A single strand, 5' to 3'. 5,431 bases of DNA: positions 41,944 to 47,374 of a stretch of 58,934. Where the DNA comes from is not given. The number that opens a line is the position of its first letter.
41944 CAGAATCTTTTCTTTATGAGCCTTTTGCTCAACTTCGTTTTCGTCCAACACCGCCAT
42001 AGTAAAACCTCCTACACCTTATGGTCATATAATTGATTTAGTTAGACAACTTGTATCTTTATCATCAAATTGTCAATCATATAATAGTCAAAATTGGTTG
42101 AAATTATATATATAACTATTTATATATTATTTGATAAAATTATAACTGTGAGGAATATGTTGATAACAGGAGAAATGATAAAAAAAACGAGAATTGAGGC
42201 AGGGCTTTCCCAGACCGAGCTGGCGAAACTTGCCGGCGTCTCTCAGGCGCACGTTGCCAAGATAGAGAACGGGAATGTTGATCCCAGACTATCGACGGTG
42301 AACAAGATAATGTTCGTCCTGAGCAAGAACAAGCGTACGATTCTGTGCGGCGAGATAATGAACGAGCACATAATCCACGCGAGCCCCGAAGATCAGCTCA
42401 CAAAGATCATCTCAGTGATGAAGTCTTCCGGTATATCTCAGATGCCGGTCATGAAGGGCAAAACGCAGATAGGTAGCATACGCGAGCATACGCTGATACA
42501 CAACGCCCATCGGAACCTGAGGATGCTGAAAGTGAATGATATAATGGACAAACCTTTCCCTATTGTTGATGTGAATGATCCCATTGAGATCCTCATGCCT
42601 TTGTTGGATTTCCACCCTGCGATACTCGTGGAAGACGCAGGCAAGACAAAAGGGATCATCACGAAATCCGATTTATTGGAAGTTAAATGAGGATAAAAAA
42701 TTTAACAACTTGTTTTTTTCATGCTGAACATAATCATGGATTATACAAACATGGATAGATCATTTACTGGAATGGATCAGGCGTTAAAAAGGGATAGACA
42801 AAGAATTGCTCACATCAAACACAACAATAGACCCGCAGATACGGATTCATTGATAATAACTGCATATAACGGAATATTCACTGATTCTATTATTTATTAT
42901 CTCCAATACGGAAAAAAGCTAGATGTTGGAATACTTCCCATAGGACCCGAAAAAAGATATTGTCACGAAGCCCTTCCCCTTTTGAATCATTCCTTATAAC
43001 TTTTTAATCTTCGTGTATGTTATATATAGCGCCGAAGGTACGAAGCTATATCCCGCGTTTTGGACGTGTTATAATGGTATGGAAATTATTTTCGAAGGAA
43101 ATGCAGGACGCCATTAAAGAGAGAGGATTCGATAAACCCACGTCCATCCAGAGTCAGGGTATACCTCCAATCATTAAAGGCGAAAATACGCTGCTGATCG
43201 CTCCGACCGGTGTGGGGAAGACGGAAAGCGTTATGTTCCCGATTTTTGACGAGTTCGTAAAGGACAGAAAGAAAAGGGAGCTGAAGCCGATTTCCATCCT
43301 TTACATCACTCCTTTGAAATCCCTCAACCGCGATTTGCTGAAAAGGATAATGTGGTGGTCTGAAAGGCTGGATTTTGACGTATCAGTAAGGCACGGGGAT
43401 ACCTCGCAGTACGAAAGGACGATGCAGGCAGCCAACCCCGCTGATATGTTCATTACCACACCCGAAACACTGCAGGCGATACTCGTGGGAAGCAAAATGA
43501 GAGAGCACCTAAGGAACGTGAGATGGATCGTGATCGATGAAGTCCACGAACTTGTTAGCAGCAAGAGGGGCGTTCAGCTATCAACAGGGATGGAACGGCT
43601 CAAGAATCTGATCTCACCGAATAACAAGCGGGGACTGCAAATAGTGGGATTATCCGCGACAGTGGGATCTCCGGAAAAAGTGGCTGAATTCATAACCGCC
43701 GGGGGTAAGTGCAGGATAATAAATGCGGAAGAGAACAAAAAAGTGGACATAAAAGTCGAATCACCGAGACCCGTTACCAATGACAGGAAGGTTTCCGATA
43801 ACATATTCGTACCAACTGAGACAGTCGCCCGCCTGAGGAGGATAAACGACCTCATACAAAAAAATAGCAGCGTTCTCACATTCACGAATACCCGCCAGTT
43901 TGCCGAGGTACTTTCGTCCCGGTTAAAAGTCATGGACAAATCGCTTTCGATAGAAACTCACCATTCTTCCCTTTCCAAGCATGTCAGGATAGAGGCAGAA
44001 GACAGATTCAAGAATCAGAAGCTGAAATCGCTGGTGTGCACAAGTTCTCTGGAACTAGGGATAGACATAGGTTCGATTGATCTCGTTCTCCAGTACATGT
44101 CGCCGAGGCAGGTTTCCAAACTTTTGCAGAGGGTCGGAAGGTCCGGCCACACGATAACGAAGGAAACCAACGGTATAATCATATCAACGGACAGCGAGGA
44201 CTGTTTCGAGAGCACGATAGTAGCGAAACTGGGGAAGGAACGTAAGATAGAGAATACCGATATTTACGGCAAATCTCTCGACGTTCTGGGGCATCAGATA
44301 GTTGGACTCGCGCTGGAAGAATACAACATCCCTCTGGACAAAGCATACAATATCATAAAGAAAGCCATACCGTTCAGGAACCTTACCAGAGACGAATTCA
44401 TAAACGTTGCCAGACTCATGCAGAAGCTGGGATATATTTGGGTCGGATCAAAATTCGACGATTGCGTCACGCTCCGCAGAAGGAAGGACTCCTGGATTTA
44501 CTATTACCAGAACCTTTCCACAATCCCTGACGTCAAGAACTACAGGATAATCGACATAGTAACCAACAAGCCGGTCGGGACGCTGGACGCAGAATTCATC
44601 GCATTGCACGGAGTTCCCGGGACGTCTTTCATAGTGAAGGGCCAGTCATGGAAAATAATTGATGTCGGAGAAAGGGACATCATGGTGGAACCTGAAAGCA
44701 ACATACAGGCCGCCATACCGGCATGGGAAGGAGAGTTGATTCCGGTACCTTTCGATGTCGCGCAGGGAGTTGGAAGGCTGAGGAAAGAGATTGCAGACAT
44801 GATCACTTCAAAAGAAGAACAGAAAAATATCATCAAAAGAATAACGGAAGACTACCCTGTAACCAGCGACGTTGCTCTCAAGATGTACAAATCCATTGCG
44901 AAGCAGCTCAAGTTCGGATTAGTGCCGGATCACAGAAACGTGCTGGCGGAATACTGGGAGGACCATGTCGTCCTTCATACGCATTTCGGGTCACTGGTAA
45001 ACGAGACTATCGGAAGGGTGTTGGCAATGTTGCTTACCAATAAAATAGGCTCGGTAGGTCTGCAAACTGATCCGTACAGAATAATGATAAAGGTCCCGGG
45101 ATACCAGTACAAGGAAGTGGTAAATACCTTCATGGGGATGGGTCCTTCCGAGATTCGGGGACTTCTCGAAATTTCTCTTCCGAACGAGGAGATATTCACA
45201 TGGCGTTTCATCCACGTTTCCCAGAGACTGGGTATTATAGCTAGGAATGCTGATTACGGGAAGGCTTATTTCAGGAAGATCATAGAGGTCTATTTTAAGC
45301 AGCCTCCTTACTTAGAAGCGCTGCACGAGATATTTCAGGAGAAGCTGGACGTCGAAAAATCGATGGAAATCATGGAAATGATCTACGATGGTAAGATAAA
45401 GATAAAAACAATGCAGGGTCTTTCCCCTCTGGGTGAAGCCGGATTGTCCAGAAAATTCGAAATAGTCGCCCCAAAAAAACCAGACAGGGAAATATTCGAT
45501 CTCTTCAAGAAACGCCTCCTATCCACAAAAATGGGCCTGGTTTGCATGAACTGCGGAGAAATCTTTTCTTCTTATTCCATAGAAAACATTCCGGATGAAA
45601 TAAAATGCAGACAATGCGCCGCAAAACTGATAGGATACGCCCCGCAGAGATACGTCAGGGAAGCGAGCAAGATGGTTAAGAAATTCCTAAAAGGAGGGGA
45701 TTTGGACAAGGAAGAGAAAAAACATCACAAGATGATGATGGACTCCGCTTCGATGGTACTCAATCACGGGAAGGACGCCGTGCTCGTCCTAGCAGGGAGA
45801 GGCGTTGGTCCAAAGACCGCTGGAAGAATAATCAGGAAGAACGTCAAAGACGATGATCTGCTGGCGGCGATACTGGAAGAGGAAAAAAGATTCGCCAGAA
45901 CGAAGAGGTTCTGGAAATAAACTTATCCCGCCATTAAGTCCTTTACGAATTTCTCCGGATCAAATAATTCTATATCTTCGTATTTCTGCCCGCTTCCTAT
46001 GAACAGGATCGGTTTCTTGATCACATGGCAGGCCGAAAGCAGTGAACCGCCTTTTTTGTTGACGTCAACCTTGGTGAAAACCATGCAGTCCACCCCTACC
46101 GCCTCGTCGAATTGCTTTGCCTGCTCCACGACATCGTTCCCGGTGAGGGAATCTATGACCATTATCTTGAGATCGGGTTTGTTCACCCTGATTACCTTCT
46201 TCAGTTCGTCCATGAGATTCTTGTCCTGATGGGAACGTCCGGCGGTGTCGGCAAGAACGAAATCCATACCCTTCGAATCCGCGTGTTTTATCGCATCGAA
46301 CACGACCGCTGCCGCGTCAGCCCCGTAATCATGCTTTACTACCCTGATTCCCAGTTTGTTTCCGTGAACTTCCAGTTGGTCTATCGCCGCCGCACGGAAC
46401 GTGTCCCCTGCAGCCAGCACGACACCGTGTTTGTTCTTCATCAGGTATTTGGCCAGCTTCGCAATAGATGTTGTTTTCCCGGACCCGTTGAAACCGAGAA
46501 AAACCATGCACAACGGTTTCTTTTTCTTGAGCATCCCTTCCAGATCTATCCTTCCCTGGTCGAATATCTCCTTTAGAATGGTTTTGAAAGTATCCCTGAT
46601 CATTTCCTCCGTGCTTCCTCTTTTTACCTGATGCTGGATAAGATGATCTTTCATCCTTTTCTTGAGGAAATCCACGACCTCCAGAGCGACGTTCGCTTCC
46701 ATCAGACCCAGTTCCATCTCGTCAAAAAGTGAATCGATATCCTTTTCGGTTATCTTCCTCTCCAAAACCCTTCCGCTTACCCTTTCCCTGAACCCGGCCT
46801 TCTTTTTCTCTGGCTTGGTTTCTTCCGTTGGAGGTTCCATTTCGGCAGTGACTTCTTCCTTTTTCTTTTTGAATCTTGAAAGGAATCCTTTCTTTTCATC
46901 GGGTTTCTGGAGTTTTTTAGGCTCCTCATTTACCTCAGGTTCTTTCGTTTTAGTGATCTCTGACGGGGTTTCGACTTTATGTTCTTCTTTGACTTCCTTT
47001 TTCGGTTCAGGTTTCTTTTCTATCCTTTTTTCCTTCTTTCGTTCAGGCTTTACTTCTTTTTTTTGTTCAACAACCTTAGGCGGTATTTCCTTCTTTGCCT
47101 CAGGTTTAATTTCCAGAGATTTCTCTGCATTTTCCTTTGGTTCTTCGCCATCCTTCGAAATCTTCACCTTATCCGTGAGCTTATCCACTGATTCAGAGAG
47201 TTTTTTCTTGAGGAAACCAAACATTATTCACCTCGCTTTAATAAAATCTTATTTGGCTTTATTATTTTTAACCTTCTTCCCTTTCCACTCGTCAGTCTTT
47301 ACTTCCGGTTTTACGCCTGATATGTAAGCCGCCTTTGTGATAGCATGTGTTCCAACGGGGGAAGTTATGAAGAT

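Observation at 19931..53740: Window-wide burst of non-canonical tRNA introns, with a recurrent 59/60 T-loop intron class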

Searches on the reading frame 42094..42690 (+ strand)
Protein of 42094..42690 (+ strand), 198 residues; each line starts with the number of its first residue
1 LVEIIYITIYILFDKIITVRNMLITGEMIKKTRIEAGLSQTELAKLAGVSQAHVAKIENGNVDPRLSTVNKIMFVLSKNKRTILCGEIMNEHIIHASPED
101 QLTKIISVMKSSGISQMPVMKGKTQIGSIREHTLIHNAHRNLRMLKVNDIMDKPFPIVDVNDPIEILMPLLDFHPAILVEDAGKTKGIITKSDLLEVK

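Call 27: search_protein_families(library=pfam, proteins=[window:42094-42690:+])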
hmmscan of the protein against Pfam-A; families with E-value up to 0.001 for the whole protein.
window:42094-42690:+ (198 aa): 7 families
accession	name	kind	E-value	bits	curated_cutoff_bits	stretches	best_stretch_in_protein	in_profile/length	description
PF00571.33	CBS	-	1.5e-14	54.5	24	2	147-197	1-54/57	CBS domain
PF01381.28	HTH_3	-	2.5e-12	47.1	23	1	29-72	1-44/55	Helix-turn-helix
PF13560.12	HTH_31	-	6.6e-09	36.4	27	1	26-72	3-50/64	Helix-turn-helix domain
PF12844.13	HTH_19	-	7.1e-07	29.5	30.2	1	26-72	1-47/64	Helix-turn-helix domain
PF13443.12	HTH_26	-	2e-06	28.4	22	1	29-76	2-50/63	Cro/C1-type HTH DNA-binding domain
PF15731.11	MqsA_antitoxin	-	0.00028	21.4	30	1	19-77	64-121/131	Antitoxin component of bacterial toxin-antitoxin system, MqsA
PF13744.12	HTH_37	-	0.00039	20.6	27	1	27-73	21-65/80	Helix-turn-helix domain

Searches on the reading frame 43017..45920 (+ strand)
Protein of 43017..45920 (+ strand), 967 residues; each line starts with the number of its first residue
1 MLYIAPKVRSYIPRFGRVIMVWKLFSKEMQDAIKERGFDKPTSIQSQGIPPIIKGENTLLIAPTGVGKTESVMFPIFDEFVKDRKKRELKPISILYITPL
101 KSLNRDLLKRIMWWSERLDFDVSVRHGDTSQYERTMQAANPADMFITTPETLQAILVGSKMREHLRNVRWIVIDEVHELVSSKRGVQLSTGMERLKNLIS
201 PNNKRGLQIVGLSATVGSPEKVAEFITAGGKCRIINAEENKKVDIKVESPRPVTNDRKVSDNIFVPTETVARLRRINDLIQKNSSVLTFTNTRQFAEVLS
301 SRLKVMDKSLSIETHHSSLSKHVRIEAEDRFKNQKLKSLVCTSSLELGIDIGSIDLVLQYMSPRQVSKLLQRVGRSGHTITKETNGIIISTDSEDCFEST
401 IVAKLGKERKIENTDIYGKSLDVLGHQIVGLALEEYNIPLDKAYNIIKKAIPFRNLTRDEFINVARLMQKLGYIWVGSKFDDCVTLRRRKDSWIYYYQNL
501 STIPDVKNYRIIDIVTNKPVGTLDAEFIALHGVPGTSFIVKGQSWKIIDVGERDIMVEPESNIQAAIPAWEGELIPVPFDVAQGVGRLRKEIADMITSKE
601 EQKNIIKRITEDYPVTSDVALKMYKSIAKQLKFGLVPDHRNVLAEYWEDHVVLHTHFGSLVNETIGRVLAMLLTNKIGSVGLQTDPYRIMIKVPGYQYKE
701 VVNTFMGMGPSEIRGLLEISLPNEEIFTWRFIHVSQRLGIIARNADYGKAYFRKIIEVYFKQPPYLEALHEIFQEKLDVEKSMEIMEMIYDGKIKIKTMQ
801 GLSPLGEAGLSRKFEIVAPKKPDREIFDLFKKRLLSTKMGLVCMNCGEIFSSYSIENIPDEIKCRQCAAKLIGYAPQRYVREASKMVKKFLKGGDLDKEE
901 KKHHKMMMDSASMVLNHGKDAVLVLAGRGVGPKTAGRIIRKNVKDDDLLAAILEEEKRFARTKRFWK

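Call 15: search_protein_families(library=pfam, proteins=[window:43017-45920:+])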
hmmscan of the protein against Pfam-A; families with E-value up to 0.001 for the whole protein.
window:43017-45920:+ (967 aa): 5 families
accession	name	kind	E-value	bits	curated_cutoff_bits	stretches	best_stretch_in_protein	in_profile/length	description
PF00270.35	DEAD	-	7.6e-33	114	26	1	42-218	1-163/167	DEAD/DEAH box helicase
PF08494.16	DEAD_assoc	-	7.6e-29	101.4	23.5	1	636-806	1-191/191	DEAD/H associated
PF00271.37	Helicase_C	-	7.1e-20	71.8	23.5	1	274-377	4-107/110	Helicase conserved C-terminal domain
PF19306.5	WH_Lhr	-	2.1e-13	50.4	27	1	407-562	4-163/168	Large helicase-related protein, winged helix domain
PF04851.21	ResIII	-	5e-10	40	22.5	1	55-216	23-162/164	Type III restriction enzyme, res subunit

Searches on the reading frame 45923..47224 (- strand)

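Call 15: search_protein_families(library=pfam, proteins=[window:45923-47224:-])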
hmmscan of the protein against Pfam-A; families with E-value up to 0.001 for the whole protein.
window:45923-47224:- (433 aa): 4 families
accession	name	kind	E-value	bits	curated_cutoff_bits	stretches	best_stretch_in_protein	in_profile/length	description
PF00448.28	SRP54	-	1.3e-73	247.3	22.7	1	239-431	3-195/196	SRP54-type protein, GTPase domain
PF02881.24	SRP54_N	-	5.9e-06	26.8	22.4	1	155-211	15-69/75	SRP54-type protein, helical bundle domain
PF06414.18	Zeta_toxin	-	2.7e-05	24.1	22.3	1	232-343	11-119/199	Zeta toxin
PF13207.12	AAA_17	-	2.8e-05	24.9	27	1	243-356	1-108/136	AAA domain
